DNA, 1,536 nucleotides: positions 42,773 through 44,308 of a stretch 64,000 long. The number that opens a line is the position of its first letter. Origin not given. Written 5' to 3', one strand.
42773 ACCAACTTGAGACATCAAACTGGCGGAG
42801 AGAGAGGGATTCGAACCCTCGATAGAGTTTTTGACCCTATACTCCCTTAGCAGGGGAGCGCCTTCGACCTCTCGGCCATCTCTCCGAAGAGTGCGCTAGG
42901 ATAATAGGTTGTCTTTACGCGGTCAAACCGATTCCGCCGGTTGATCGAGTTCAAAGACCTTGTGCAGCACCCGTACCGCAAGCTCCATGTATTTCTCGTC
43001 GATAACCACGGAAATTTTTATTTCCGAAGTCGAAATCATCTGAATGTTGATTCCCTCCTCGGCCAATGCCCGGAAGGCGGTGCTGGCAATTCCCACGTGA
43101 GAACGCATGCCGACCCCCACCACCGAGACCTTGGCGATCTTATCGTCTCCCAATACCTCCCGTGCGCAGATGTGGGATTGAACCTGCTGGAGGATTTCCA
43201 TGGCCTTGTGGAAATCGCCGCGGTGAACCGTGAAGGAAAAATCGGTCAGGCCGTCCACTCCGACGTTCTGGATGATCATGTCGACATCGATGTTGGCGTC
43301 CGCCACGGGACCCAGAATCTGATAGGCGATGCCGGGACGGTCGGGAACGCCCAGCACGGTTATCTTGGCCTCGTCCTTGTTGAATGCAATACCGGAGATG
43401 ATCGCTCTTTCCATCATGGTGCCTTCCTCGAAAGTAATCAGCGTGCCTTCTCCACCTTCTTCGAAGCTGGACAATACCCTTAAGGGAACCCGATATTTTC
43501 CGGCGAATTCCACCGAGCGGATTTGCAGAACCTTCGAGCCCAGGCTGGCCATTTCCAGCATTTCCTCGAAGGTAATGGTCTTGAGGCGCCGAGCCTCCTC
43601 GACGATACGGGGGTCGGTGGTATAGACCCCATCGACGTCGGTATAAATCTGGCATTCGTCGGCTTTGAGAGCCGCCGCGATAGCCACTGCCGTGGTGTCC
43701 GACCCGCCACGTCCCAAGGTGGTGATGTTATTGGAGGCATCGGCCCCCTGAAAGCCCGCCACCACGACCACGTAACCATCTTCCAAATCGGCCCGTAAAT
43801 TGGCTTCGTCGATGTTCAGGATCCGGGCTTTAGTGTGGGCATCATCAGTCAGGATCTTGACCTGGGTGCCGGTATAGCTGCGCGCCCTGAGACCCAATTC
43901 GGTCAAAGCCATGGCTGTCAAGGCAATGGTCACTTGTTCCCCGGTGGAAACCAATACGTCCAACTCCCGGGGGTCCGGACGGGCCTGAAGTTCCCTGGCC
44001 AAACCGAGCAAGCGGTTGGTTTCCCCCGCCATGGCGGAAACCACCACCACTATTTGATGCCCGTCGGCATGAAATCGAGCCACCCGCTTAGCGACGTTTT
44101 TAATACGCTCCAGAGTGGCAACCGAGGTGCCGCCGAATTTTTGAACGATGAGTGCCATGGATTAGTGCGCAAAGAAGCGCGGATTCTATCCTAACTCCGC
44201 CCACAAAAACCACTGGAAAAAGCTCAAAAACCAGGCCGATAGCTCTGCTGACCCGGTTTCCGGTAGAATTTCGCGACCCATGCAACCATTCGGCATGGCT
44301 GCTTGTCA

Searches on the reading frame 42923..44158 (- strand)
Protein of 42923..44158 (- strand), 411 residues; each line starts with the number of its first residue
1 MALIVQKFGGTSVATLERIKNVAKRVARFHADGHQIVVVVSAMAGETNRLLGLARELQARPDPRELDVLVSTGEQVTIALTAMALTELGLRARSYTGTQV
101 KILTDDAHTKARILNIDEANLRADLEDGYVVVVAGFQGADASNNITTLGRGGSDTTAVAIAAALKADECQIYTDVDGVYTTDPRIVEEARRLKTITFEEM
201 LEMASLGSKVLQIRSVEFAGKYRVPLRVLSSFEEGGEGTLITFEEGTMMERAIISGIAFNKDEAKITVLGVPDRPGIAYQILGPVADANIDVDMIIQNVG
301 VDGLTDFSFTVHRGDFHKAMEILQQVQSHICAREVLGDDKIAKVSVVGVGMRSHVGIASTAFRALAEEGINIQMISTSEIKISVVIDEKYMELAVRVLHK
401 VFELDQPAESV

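Call 40: find_encoding_contigs(protein=window:42923-44158:-, flank=10000, max_places=1)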
Protein window:42923-44158:- (411 aa): 1 contig read that carries it; 1 place shown.
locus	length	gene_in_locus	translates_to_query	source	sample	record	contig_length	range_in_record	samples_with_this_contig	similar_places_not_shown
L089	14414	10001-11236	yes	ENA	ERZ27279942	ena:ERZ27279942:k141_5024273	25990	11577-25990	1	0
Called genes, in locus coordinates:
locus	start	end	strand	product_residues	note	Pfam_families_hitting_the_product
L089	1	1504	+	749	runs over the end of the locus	PF11854:MtrB_PioB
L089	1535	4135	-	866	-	PF02861:Clp_N, PF13191:AAA_16 (weak), PF00004:AAA, PF17871:AAA_lid_9, PF00004:AAA, PF07724:AAA_2, PF07728:AAA_5, PF10431:ClpB_D2-small, +9 more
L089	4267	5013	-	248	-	PF00106:adh_short, PF01370:Epimerase (weak), PF08659:KR, PF23441:SDR (weak), PF13460:NAD_binding_10 (weak), PF13561:adh_short_C2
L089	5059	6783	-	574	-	PF07167:PhaC_N, PF00561:Abhydrolase_1, PF11339:DUF3141 (weak)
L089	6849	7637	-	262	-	PF02535:Zip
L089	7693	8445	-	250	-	PF02578:Cu-oxidase_4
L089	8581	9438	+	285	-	PF04055:Radical_SAM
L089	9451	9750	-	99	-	PF01381:HTH_3 (weak), PF22495:HTH_92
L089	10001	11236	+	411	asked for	PF00696:AA_kinase, PF01842:ACT, PF22468:ACT_9 (weak), PF01842:ACT (weak), PF13840:ACT_7, PF22468:ACT_9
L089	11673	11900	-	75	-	-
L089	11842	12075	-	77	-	-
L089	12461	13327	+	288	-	PF00561:Abhydrolase_1, PF00975:Thioesterase (faint), PF12146:Hydrolase_4, PF12697:Abhydrolase_6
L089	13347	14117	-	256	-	PF05742:TANGO2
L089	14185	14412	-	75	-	?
